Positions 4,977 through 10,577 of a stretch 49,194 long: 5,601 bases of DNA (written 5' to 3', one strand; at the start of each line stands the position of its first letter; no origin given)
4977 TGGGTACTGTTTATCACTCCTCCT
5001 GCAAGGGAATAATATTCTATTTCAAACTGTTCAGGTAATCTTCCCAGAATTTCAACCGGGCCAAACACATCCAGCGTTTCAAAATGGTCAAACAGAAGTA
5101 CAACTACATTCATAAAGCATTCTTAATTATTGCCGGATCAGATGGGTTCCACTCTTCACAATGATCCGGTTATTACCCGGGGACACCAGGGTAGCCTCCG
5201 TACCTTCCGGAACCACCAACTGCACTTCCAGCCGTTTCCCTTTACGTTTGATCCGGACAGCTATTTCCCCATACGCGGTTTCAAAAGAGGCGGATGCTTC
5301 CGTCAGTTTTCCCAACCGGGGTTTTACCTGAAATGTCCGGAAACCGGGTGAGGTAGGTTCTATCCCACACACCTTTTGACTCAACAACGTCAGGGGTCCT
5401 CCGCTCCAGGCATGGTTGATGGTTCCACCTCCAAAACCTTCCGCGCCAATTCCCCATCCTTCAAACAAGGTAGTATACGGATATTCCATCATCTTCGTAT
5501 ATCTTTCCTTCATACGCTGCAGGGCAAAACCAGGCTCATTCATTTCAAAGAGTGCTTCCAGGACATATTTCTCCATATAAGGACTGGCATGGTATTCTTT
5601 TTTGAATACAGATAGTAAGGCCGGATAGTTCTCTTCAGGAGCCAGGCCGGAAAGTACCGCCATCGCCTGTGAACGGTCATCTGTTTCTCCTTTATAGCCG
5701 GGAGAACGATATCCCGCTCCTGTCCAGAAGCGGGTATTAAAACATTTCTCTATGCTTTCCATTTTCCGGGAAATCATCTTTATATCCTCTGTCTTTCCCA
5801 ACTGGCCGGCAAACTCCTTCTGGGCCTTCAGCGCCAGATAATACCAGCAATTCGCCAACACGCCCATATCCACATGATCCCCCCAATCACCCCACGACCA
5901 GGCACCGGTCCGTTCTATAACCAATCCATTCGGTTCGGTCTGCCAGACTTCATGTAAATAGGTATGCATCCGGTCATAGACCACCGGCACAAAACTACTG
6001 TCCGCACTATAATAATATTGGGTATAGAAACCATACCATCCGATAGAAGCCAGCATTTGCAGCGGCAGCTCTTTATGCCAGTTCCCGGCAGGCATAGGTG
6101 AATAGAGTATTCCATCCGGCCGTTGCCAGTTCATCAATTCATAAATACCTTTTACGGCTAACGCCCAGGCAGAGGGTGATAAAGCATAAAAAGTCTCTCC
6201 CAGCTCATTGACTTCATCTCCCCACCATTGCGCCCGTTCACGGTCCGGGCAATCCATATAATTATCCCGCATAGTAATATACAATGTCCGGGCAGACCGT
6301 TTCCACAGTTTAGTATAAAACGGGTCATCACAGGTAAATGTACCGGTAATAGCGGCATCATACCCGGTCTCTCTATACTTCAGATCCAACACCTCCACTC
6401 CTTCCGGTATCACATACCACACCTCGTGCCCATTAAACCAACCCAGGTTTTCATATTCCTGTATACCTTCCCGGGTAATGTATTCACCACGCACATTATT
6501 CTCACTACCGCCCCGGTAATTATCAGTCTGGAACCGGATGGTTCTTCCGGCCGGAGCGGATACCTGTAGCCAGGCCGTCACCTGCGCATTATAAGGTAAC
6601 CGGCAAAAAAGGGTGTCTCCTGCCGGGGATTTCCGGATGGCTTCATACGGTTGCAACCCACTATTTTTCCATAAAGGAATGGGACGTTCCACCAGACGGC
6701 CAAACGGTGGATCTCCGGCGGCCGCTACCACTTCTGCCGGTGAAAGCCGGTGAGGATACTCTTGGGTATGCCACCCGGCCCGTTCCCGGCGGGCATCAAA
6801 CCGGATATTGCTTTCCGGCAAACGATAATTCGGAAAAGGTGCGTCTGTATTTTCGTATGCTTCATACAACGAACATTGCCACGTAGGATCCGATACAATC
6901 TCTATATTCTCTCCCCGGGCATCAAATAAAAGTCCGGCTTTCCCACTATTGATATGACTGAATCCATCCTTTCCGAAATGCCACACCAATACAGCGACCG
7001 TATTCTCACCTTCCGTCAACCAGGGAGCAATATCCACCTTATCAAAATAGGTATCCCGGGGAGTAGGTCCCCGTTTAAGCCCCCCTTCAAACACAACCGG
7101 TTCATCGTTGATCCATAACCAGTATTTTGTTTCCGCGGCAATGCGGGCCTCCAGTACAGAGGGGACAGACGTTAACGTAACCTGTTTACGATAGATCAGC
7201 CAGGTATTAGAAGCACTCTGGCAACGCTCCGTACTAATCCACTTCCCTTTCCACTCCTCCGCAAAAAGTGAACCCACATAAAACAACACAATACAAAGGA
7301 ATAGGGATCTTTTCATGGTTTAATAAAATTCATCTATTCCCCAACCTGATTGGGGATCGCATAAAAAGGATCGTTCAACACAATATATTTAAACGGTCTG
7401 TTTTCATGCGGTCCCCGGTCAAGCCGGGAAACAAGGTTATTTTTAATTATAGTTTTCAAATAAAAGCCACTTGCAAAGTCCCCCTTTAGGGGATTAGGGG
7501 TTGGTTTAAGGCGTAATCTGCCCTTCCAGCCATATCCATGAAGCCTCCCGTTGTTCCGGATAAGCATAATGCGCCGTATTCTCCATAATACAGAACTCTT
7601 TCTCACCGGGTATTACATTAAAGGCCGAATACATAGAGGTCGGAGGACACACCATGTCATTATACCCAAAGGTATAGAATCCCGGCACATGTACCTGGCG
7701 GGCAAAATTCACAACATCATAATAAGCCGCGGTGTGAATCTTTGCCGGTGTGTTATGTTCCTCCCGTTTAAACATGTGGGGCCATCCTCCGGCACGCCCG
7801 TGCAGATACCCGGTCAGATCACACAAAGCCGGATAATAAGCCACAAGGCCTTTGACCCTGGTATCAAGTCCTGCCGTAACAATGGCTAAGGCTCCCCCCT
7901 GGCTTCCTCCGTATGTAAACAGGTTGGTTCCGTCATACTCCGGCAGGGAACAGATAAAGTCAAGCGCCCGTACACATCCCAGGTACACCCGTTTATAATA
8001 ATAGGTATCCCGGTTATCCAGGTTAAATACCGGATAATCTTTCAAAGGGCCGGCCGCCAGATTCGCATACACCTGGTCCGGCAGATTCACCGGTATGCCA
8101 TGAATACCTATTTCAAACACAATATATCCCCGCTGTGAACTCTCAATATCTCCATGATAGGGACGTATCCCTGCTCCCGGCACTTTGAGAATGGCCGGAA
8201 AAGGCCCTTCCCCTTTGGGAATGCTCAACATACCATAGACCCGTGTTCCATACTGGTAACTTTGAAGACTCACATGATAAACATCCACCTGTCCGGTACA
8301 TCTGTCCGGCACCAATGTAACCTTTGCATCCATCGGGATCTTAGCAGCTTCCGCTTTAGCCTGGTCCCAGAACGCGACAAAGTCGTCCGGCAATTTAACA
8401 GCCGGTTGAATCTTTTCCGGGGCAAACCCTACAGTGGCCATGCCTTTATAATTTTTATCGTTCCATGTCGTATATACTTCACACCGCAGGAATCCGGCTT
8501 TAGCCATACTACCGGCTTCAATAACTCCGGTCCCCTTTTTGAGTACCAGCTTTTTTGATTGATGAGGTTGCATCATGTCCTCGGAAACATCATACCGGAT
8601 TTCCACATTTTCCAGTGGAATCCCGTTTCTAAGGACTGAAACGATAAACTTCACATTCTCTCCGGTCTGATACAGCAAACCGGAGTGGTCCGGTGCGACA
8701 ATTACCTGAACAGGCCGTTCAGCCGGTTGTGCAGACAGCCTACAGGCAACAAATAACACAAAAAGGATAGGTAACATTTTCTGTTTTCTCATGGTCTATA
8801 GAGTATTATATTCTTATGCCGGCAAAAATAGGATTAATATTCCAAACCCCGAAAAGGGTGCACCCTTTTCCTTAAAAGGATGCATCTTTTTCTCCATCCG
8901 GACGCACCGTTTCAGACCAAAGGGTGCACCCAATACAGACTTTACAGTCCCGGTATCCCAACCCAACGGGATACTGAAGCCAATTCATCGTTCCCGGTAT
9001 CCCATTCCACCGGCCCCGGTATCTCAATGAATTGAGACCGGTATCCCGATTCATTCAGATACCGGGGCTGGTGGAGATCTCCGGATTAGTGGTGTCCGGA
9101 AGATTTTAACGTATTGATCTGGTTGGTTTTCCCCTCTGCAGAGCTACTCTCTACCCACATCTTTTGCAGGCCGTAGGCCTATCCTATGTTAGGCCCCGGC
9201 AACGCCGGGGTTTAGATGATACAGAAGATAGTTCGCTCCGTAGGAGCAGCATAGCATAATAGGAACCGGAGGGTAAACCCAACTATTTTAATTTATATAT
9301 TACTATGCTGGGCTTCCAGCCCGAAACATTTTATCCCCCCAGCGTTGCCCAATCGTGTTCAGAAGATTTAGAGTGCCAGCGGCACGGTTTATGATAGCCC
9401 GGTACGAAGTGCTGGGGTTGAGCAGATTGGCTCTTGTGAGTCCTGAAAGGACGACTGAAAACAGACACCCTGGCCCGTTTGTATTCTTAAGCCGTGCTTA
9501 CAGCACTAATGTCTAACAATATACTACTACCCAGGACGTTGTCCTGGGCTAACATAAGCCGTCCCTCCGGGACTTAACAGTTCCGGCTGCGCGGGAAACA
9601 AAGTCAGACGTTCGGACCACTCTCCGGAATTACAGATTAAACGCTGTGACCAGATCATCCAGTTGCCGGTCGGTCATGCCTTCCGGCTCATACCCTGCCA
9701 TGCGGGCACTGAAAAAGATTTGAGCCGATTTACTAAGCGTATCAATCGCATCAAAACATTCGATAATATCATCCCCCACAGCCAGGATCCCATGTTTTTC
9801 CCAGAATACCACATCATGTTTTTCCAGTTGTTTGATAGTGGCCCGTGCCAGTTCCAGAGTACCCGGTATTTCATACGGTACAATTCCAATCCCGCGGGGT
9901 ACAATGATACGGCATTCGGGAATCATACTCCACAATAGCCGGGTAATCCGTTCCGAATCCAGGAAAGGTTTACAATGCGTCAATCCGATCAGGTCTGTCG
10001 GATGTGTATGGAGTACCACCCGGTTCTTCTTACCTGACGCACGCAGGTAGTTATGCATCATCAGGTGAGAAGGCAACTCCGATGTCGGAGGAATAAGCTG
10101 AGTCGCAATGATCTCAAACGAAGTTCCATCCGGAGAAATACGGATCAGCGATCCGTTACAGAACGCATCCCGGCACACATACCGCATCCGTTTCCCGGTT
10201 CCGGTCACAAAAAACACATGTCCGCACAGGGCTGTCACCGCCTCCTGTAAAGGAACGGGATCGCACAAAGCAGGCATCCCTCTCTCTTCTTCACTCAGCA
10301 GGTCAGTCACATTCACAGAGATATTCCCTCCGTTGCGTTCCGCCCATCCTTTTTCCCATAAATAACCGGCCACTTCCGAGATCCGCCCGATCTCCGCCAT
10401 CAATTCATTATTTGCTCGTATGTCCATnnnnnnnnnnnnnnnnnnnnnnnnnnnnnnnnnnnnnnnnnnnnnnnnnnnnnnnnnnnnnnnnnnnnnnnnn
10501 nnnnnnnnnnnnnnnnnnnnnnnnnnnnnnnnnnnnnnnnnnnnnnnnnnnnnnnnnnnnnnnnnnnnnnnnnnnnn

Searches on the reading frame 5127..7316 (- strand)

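Call 41: search_protein_families(library=pfam, proteins=[window:5127-7316:-], max_evalue=0.00001)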
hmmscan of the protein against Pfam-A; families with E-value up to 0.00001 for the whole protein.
window:5127-7316:- (729 aa): 2 families
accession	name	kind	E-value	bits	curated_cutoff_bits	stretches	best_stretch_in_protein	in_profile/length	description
PF17389.8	Bac_rhamnosid6H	-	5e-28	98.8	24.5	1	324-649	3-339/339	Bacterial alpha-L-rhamnosidase 6 hairpin glycosidase domain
PF17390.7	Bac_rhamnosid_C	-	1.9e-16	60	22.1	1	651-720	1-71/78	Bacterial alpha-L-rhamnosidase C-terminal domain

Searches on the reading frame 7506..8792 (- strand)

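Call 7: search_protein_families(library=ncbifam, proteins=[window:7506-8792:-])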
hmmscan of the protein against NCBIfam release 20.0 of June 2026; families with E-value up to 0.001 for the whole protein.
window:7506-8792:- (428 aa): 0 families

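Call 41: search_protein_families(library=pfam, proteins=[window:7506-8792:-], max_evalue=0.00001)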
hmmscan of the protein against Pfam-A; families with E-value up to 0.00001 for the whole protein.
window:7506-8792:- (428 aa): 1 family
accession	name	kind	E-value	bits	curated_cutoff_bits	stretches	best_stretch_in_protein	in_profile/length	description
PF05448.18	AXE1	-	3e-46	158.1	21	1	129-420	15-316/321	Acetyl xylan esterase (AXE1)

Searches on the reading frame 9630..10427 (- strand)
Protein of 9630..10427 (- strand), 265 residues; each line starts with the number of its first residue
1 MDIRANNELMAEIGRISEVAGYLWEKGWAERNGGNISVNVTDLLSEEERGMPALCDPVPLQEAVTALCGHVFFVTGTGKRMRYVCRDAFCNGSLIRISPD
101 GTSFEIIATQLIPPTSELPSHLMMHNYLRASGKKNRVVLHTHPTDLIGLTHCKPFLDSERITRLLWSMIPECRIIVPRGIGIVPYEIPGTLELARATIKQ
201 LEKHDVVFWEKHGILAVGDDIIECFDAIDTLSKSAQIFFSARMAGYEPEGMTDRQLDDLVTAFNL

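Call 7: search_protein_families(library=ncbifam, proteins=[window:9630-10427:-])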
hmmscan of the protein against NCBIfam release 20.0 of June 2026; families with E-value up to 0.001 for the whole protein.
window:9630-10427:- (265 aa): 13 families
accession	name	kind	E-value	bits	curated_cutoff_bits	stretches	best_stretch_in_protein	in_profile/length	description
NF002963.0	PRK03634.1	equivalog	1.5e-90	303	170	1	13-265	10-265/274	rhamnulose-1-phosphate aldolase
TIGR02624.1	rhamnu_1P_ald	equivalog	1.9e-59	201.2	400.95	1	22-264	19-262/270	rhamnulose-1-phosphate aldolase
NF006208.0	PRK08333.1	equivalog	1.2e-11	44.6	267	1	111-243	66-185/189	aldolase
NF043034.1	OxoTetrPhDc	equivalog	4.6e-11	42.9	250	1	121-259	73-204/205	3-oxo-tetronate 4-phosphate decarboxylase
NF040649.1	FucA_Meth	equivalog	2e-09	37.7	250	1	114-237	65-172/179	L-fuculose phosphate aldolase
NF005302.0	PRK06833.1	equivalog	2.8e-09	36.8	264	1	159-263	102-207/214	L-fuculose-phosphate aldolase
NF053831.1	RU1PAldHalo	equivalog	2.9e-09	36.7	300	1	114-263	68-203/208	ribulose-1-phosphate aldolase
NF006413.0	PRK08660.1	equivalog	3.8e-07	30.1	203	1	179-244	116-180/184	aldolase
NF005451.0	PRK07044.1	subfamily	3.5e-06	26.2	207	1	198-250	163-215/256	aldolase II superfamily protein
NF005689.0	PRK07490.1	equivalog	1.4e-05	24.4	260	1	199-249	157-207/248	hypothetical protein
NF053537.1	DhpthDcsPhtC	equivalog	3.6e-05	23.3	200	1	117-259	73-211/232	3,4-dihydroxyphthalate decarboxylase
NF006192.0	PRK08324.1-6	equivalog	0.00081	17.9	639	0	106-242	109-230/685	bifunctional aldolase/short-chain dehydrogenase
NF005068.0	PRK06486.1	equivalog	0.00092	18.6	269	0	199-245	170-216/262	aldolase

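Call 38: find_encoding_contigs(protein=window:9630-10427:-, flank=5000, max_places=6)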
Protein window:9630-10427:- (265 aa): no gene with exactly this product is on record in the collection.
